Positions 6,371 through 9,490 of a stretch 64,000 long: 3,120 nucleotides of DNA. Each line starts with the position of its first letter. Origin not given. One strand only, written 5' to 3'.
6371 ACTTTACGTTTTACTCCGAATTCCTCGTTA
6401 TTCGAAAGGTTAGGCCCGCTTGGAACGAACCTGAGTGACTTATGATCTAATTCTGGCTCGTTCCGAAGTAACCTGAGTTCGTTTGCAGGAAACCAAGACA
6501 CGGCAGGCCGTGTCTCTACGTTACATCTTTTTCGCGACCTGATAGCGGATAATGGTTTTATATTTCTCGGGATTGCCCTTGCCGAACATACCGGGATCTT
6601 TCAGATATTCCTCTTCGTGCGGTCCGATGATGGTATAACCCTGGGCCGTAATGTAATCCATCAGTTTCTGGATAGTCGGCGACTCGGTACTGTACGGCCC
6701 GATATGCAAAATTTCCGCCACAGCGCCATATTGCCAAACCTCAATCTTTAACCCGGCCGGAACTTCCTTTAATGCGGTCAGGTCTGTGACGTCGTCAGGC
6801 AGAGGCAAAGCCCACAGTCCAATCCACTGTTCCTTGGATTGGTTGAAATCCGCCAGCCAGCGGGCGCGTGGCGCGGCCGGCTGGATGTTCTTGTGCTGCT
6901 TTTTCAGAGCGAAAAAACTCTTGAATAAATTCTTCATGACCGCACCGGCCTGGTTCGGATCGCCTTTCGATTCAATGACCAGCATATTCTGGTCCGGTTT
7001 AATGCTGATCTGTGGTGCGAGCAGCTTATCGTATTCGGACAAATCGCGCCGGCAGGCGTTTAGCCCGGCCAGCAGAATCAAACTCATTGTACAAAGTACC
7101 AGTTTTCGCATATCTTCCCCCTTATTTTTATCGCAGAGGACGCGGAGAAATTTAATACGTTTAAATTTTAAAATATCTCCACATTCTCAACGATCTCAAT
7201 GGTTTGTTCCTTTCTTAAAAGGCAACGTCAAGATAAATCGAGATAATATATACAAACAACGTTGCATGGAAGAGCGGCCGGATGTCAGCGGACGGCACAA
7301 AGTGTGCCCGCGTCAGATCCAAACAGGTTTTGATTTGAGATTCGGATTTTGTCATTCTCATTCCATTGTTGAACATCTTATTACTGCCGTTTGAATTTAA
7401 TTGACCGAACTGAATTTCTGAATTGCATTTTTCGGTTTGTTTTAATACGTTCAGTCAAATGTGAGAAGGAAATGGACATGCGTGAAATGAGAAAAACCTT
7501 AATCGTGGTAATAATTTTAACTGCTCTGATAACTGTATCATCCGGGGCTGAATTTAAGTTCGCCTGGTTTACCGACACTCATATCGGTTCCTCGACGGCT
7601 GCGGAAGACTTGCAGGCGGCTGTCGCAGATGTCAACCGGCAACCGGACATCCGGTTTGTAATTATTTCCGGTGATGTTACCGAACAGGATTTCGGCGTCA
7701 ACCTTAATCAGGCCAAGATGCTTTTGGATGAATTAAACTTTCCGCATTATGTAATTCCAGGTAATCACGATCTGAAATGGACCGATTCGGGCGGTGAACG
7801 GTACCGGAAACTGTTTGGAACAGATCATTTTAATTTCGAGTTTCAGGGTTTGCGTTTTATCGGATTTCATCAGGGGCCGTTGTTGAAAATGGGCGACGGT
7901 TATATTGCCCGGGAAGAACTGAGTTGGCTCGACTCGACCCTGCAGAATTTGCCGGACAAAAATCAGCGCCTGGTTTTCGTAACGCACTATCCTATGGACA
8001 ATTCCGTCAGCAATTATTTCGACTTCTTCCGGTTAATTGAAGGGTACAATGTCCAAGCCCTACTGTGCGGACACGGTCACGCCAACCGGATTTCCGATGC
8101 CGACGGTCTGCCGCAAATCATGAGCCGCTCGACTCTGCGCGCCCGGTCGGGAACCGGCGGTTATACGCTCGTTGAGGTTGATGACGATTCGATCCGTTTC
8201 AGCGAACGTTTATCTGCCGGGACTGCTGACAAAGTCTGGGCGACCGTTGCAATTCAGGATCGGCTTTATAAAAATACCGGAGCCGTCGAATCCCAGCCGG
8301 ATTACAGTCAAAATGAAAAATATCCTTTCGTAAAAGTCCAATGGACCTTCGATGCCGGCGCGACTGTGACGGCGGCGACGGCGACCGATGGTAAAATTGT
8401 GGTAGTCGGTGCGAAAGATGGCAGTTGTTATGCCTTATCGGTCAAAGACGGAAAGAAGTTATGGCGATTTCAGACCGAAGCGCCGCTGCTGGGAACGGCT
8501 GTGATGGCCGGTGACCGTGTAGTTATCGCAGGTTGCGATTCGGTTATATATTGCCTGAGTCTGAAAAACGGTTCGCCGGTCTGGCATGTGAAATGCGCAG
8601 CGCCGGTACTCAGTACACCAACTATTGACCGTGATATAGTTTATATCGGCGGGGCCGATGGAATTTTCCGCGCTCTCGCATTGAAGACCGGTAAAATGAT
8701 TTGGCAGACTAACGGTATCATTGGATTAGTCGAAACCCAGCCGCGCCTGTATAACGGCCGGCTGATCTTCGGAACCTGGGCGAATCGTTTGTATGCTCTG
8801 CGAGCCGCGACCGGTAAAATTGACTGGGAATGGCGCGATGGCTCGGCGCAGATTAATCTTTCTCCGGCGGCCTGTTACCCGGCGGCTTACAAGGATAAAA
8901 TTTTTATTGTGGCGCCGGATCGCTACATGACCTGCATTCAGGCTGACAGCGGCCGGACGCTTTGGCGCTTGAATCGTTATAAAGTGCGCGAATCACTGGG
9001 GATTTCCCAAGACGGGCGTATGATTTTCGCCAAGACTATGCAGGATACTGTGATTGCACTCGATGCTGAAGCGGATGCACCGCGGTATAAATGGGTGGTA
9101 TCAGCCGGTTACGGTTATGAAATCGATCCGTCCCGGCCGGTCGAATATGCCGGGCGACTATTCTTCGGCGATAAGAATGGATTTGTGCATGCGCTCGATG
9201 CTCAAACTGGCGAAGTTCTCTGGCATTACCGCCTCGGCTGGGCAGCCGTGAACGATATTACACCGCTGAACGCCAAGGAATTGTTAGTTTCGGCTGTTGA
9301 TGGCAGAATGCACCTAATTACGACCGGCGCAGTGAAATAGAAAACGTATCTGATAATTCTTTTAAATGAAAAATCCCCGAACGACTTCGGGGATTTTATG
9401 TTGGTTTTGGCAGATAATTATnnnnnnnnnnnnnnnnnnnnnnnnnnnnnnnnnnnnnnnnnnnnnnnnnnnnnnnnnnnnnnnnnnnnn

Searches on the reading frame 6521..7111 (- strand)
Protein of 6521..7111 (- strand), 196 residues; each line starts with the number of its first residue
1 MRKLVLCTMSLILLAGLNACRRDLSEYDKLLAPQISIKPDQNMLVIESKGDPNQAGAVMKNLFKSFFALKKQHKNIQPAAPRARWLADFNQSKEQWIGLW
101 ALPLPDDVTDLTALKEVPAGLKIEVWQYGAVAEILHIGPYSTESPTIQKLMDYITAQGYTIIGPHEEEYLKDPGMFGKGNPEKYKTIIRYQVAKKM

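Call 59: search_protein_families(library=pfam, proteins=[window:6521-7111:-], max_evalue=0.001)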
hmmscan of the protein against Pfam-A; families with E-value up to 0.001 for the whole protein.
window:6521-7111:- (196 aa): 1 family
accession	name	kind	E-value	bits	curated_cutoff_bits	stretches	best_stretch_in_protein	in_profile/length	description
PF06445.20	GyrI-like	-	5.7e-10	40.1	26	1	34-186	4-148/155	GyrI-like small molecule binding domain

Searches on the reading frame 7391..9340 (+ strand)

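Call 14: search_protein_families(library=pfam, proteins=[window:7391-9340:+], max_evalue=0.001)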
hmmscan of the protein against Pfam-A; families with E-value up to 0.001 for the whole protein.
window:7391-9340:+ (649 aa): 10 families
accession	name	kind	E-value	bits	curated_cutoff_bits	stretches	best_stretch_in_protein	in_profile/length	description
PF13570.13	Beta-prop_ACSF4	-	9.2e-40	137.4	133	2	315-482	40-211/329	Beta-alanine-activating enzyme, beta-propeller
PF13360.13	PQQ_2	-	8e-38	130.8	27.6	3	368-560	28-225/233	Outer membrane protein assembly factor BamB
PF00149.33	Metallophos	-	2.6e-14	54.5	21.5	1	55-231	1-190/191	Calcineurin-like phosphoesterase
PF01011.28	PQQ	-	8.3e-14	51.6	26.7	0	447-522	49-135/595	Glucose/ethanol/alcohol dehydrogenase, beta-propeller domain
PF25292.1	Beta-prop_CGLA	-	3.2e-07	30.6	26.8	1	337-397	47-109/316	Lambda-carrageenase beta-propeller domain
PF12850.12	Metallophos_2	-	9.2e-07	29.4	27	1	56-264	2-152/154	Calcineurin-like phosphoesterase superfamily domain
PF23414.1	Beta-prop_EML_2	-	5.4e-05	23.1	90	0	319-362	35-79/266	Echinoderm microtubule-associated protein second beta-propeller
PF25293.1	Beta-prop_EMC1_N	-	0.00031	20.9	34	0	375-441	32-102/219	EMC1 N-terminal beta-propeller domain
PF12894.13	ANAPC4_WD40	-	0.00043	20.9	22.9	0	332-365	48-81/91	Anaphase-promoting complex subunit 4 WD40 domain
PF24796.1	WDR55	-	0.0006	19.4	200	0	331-440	62-175/296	WDR55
